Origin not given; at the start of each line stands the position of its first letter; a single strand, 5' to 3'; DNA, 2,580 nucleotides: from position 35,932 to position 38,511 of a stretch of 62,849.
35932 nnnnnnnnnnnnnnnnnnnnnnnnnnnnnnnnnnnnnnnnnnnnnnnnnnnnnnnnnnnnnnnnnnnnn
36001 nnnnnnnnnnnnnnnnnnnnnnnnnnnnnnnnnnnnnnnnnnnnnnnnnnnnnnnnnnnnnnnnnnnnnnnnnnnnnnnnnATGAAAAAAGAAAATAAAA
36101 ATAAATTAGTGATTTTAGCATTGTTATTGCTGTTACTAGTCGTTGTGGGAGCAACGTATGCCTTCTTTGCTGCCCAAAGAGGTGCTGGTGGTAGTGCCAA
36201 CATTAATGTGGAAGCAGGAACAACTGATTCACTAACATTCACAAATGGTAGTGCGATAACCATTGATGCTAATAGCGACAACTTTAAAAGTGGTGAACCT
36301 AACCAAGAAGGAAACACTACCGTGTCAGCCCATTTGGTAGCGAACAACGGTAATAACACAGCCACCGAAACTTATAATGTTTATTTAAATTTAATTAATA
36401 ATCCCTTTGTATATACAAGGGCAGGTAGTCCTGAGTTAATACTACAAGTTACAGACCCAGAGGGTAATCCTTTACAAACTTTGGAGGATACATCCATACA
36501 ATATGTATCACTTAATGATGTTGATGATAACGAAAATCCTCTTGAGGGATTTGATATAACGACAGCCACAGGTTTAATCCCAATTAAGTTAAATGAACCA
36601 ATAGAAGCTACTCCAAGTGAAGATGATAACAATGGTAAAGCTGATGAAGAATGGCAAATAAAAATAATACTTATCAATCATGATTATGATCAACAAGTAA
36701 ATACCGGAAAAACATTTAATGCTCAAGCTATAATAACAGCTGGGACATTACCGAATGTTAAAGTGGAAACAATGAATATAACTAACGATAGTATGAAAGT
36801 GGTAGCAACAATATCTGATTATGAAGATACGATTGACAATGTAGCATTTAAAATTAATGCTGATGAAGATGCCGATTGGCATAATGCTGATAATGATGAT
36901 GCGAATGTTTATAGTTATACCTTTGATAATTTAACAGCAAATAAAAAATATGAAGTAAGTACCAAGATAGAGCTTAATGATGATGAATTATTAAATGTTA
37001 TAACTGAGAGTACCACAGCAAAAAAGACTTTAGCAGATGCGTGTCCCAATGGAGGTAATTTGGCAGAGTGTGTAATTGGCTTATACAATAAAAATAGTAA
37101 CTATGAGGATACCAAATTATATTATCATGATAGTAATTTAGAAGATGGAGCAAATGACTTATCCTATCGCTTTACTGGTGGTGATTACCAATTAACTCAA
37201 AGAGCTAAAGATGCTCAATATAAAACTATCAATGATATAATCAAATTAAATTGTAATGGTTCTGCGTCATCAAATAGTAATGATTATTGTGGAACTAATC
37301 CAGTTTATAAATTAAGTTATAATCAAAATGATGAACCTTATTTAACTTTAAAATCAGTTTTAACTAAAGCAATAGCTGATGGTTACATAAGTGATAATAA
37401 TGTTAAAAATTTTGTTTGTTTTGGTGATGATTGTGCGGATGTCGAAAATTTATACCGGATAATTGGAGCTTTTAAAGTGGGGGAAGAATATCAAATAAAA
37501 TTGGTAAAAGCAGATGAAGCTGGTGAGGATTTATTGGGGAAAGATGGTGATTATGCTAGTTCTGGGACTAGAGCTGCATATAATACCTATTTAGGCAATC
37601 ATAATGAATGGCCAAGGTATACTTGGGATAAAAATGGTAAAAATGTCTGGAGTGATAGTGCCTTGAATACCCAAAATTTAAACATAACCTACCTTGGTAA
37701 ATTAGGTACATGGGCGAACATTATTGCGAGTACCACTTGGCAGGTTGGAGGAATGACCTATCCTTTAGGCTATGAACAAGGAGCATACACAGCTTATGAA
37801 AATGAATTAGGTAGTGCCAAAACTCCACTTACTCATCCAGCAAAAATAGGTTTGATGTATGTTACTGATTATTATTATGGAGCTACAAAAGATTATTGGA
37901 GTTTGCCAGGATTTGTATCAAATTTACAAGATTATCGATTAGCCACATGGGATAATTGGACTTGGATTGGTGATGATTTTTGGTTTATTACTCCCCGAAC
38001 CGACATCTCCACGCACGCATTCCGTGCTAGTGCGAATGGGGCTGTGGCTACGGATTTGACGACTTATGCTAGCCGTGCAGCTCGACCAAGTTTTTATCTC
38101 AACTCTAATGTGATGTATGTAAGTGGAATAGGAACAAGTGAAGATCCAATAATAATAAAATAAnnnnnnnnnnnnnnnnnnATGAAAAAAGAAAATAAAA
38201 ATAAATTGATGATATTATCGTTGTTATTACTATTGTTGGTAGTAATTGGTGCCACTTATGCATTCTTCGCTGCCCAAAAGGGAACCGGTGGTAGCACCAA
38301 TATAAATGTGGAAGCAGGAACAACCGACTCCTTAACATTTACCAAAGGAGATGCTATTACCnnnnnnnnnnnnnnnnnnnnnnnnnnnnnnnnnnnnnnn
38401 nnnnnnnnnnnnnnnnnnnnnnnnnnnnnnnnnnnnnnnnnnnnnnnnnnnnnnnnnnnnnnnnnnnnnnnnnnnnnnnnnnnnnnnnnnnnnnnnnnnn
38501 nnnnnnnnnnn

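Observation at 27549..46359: Nine type A genes form an 18.7-kb head-to-tail block with 16-22 bp spacers, individual SD sites and no internal terminators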

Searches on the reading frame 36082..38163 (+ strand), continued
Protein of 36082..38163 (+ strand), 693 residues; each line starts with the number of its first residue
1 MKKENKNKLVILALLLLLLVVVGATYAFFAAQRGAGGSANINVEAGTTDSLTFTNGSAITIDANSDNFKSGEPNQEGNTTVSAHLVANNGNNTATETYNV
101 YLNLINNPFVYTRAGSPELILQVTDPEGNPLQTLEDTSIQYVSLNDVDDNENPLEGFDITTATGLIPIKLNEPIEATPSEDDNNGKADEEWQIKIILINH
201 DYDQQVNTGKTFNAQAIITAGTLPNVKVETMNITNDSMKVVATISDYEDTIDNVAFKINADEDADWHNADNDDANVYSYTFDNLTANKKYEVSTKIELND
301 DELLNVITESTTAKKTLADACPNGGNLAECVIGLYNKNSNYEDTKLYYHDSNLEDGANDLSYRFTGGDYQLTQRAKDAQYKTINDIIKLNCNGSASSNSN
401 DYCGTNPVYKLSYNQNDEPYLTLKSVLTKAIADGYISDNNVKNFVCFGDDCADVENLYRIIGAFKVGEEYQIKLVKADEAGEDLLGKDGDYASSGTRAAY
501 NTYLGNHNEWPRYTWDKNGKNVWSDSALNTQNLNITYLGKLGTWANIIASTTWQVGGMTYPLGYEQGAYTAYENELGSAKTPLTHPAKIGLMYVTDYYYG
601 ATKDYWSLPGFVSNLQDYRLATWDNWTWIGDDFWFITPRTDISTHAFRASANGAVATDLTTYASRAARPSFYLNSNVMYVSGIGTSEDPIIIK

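Call 48: predict_structure(alignment_id=A3)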
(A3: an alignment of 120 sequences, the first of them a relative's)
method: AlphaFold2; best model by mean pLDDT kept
length: 607 residues; sequences in the alignment: 120
mean_pLDDT: 86.7   pTM: 0.76
mean pLDDT of the five models: 86.7, 86.5, 86.0, 85.3, 84.6
residues with pLDDT >= 90: 379; 70-90: 158; 50-70: 43; < 50: 27
segments of 3 or more residues with pLDDT < 50: 1-5, 25-44
pLDDT, mean of each block of 10 residues (from residue 1): 46 65 48 34 63 93 85 91 88 91 91 89 93 73 83 73 89 89 77 95 84 92 84 85 93 89 94 97 93 94 90 78 83 84 94 94 74 96 96 92 84 71 86 93 97 94 96 94 97 94 98 97 94 94 94 96 94 92 96 91 91
secondary structure, 60 per line:
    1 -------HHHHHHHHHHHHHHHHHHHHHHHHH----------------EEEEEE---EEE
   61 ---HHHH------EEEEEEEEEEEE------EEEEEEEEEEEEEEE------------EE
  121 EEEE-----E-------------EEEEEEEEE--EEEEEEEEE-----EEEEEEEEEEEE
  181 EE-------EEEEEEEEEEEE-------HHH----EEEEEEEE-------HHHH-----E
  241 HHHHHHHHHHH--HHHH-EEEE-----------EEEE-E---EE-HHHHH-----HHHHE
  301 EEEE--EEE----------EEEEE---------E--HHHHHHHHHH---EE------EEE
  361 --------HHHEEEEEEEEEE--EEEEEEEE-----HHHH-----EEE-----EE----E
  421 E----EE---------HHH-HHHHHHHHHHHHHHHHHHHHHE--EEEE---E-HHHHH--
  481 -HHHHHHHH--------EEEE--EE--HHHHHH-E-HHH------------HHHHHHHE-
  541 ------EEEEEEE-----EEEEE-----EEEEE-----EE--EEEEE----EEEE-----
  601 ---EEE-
elements in order: H8-32 E49-54 E58-60 H64-67 E74-85 E92-106 E119-124 E144-152 E155-163 E169-182 E190-201 E216-223 H231-234 H241-251 H254-257 E259-262 E274-277 H286-290 H296-299 E300-304 E307-309 E320-324 H337-346 E358-360 E372-381 E384-391 H397-400 E406-408 H441-461 E465-468 H474-478 H482-489 E498-501 H508-513 H532-538 E547-553 E559-563 E569-573 E583-587 E592-595 E604-606

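Call 51: fold_search(model_id=the predicted structure, library=pdb)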
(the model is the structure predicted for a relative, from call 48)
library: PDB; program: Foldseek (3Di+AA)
matches with E <= 10: 1056; with E <= 0.001: 2
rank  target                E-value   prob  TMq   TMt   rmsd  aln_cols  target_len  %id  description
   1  9qa6                  8.6e-07  1.00  0.24  0.18   9.2       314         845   14  Cryo-EM structure of Thomasclavelia ramosa IgA peptidase (IgAse) active site mutant (S32-N876) (released 2025-06-25)
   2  4yci_B                4.0e-04  0.77  0.10  0.22  14.0       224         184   11  non-latent pro-bone morphogenetic protein 9 (released 2015-03-04)
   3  4yci_A                1.3e-03  0.60  0.09  0.20  14.6       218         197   11  non-latent pro-bone morphogenetic protein 9 (released 2015-03-04)
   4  5tpb_B                2.1e-03  0.16  0.10  0.13  19.5       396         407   11  Binding domain of BoNT/A complexed with ganglioside variant (released 2017-01-18)
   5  4ycg_A                3.8e-03  0.33  0.09  0.19  14.5       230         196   11  Pro-bone morphogenetic protein 9 (released 2015-03-04)
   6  7poi_C                3.8e-03  0.30  0.08  0.21  14.3       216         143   12  Prodomain bound BMP10 crystal form 1 (released 2022-05-11)
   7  4ycg_B                4.5e-03  0.30  0.09  0.18  14.5       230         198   11  Pro-bone morphogenetic protein 9 (released 2015-03-04)
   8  6sf2_F                5.0e-03  0.35  0.09  0.22  13.5       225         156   11  Ternary complex of human bone morphogenetic protein 9 (BMP9) growth factor domain, its prodomain and extracellular dom (released 2020-04-08)
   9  9eac_C                5.3e-03  0.25  0.09  0.20  18.9       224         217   14  Seneca valley virus Empty rotated particle at acidic condition (ER-particle[C]) (released 2025-08-20)
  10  9k3m_AA               5.6e-03  0.63  0.11  0.25   9.6       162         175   11  The structure of Microviridae PJNS001 (released 2025-08-13)
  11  6es1_A                1.4e-02  0.10  0.11  0.13  21.4       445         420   10  Crystal structure of the binding domain from botulinum neurotoxin A2 bound to extracellular domain of human receptor S (released 2018-04-25)
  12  5vmr_B                1.4e-02  0.12  0.11  0.15  21.4       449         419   10  Receptor binding domain of BoNT/B in complex with mini-protein binder Bot.2110.4 (released 2017-09-20)
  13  2np0_A                1.5e-02  0.11  0.11  0.06  21.9       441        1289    9  Crystal structure of the Botulinum neurotoxin type B complexed with synaptotagamin-II ectodomain (released 2006-12-26)
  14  5tpb_A                1.6e-02  0.11  0.10  0.13  19.7       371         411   10  Binding domain of BoNT/A complexed with ganglioside variant (released 2017-01-18)
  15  7poj_C                1.7e-02  0.30  0.09  0.23  15.7       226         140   14  Prodomain bound BMP10 crystal form 2 (released 2022-05-11)
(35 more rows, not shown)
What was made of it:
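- The best PDB match of the FN3-less copy is the T. ramosa IgA peptidase 9qa6: E 8.6e-7 over 314 columns (call 51).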

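Call 54: search_protein_families(library=pfam, alignment_id=A4, max_evalue=0.01)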
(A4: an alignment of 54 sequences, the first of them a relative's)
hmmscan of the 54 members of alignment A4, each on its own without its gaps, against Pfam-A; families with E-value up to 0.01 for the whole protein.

A. member 1, P0001 (693 aa): 0 families

B. families by the number of members that match (of 54 scanned): 5 families
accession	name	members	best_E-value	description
PF00041.27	fn3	5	6.4e-08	Fibronectin type III domain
PF19789.6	DUF6273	4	1.1e-05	Domain of unknown function (DUF6273)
PF07495.19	Y_Y_Y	1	0.0028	Y_Y_Y domain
PF17957.7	Big_7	1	0.0073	Bacterial Ig domain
PF23608.1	Ig_ILCR1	1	0.0078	ILCR1 Ig-like domain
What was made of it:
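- On DUF6273 (PF19789): 4 of 54 relatives hit at E <= 0.01, best 1.1e-5 (call 54).
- Closest known: DUF6273. Same: Some family members hit the Pfam model (call 54).
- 4 of 54 family members hit Pfam DUF6273, best 1.1e-5 (call 54).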

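Call 55: search_solved_structures(query=A4, max_evalue=10)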
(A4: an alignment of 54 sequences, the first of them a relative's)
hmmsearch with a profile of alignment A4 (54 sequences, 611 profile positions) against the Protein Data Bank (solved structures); distinct sequences matched with E-value up to 10: 17.
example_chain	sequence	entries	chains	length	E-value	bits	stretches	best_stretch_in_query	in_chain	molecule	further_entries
5n7w_B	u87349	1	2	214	0.14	13.8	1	465-574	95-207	Antibody Fragment Light Chain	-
1etz_L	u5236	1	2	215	0.22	13.2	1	463-576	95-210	FAB NC10.14 - LIGHT CHAIN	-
8tnt_D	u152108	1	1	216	0.23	13.1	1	462-574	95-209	769C2 light chain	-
7s07_Y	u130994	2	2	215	0.25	13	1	462-574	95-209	769C2 Fab Light chain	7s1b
5n4j_L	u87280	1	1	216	0.25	13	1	460-574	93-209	LIGHT CHAIN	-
7fcp_L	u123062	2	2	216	0.43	12.2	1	462-574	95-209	P14-44 antibody Fab fragment light chain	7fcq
1mfb_L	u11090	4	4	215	0.45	12.1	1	464-576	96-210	IGG1-LAMBDA SE155-4 FAB (LIGHT CHAIN)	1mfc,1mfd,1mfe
6n5b_L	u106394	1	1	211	0.47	12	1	463-572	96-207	antibody light chain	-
11lr_J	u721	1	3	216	0.5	12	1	455-574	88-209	Monoclonal Antibody 8C5 Light Chain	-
1ngp_L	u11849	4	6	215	0.58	11.7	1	464-576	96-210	N1G9 (IGG1-LAMBDA) | Anti-fullerene antibody Fab fragment Light chain | #2-911 Fab light chain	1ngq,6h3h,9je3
4tnv_K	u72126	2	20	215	0.59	11.7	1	464-576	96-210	Mouse monoclonal Fab fragment, light chain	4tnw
5mes_L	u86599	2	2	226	0.63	11.6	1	465-577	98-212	Light Chain | Fab Light Chain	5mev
8yby_C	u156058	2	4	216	0.66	11.6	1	463-574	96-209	THSC20.HVTR26 (Fab26) - Light Chain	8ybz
6kva_L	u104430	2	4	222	0.7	11.5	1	462-574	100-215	light chain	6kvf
9o8o_L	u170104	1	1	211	0.86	11.2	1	463-574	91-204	Fab367 Light Chain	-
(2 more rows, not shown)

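Call 64: fold_search(model_id=the predicted structure, library=viral)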
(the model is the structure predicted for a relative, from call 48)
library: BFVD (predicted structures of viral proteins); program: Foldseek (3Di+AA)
matches with E <= 10: 959; with E <= 0.001: 15
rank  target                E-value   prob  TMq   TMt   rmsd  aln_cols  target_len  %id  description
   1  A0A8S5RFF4            7.1e-07  1.00  0.22  0.24  26.2       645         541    9  Uncharacterized protein [virus sp. ctQmo6]
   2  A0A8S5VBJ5            5.5e-06  1.00  0.22  0.47   6.8       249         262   14  ATP-binding sugar transporter [Myoviridae sp. ctbEa13]
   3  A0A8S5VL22            5.8e-06  1.00  0.24  0.20  42.6       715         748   10  (no name in the UniProt tables at hand)
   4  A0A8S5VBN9            1.5e-05  1.00  0.22  0.39   6.4       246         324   12  DUF6273 domain-containing protein [Myoviridae sp. ctbEa13]
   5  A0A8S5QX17            1.7e-04  0.92  0.20  0.20  20.7       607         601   12  Concanavalin A-like lectin/glucanase superfamily protein [Siphoviridae sp. ctcuE16]
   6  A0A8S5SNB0            1.8e-04  1.00  0.20  0.67   6.6       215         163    9  DUF6273 domain-containing protein [Siphoviridae sp. ctCb814]
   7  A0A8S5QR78            1.8e-04  1.00  0.19  0.38  11.9       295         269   14  Uncharacterized protein [Siphoviridae sp. ctE6L85]
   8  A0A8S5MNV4            2.0e-04  1.00  0.23  0.62   7.0       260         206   11  DUF6273 domain-containing protein [Myoviridae sp. ctI7W9]
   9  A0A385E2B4            3.1e-04  0.91  0.13  0.22  17.7       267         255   11  (no name in the UniProt tables at hand)
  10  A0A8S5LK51            5.1e-04  1.00  0.20  0.30  13.1       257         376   15  DUF6273 domain-containing protein [Siphoviridae sp. ctnhN1]
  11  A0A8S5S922            6.4e-04  0.66  0.19  0.16  28.6       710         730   11  Tail-collar fiber protein [Caudovirales sp. ctTVN2]
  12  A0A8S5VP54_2          7.5e-04  0.18  0.10  0.05  36.8       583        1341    9  (no name in the UniProt tables at hand)
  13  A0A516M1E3            8.0e-04  0.23  0.13  0.10  26.7       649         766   10  (no name in the UniProt tables at hand)
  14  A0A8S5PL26            9.9e-04  0.99  0.18  0.21  15.0       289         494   11  DUF6273 domain-containing protein [Siphoviridae sp. ctOSJ35]
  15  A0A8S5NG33            9.9e-04  0.66  0.19  0.24  25.2       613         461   12  Receptor Binding Protein [Siphoviridae sp. ctHEr2]
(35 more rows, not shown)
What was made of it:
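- On DUF6273 (PF19789): BFVD DUF6273 proteins at E 1.5e-5 to 1e-3, TM(target) up to 0.67 (call 64).
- Closest known: DUF6273. Same: The predicted fold of the ~370-aa C-terminal domain matches 9qa6 (E 8.6e-7) and several DUF6273 phage proteins (calls 51, 64).
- BFVD matches include several DUF6273 phage proteins, E 1.5e-5 to 1e-3 (call 64).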

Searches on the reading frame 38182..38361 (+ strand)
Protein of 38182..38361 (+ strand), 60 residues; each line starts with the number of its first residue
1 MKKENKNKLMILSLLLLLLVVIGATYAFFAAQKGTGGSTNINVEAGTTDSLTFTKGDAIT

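Call 58: search_protein_families(library=ncbifam, proteins=[window:38182-38361:+], max_evalue=10)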
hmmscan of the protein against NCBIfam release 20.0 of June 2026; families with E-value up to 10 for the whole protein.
window:38182-38361:+ (60 aa): 6 families
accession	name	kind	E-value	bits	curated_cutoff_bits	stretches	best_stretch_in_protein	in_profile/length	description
TIGR04088.1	cognate_SipW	domain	0.009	16.2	19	1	11-36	1-26/34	SipW-dependent-type signal peptide-containing protein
NF004285.1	PRK05696.1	equivalog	0.0098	15.7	179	1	3-39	14-50/171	flagellar basal body-associated protein FliL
TIGR01006.1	polys_exp_MPA1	subfamily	0.011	15.2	296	1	5-57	18-69/226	CspC family polysaccharide chain length determinant protein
NF053819.1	EF0750_LPXTG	subfamily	0.015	15.8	47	1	5-40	5-39/105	EF2685/EF0750 family sortase-dependent surface protein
NF009420.1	PRK12785.1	equivalog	0.025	14.4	197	1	3-41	15-53/161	flagellar basal body-associated protein FliL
NF042931.1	SAG1386_EF1546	equivalog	0.11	12.5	80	1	3-41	23-62/158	SAG1386/EF1546 family surface-associated protein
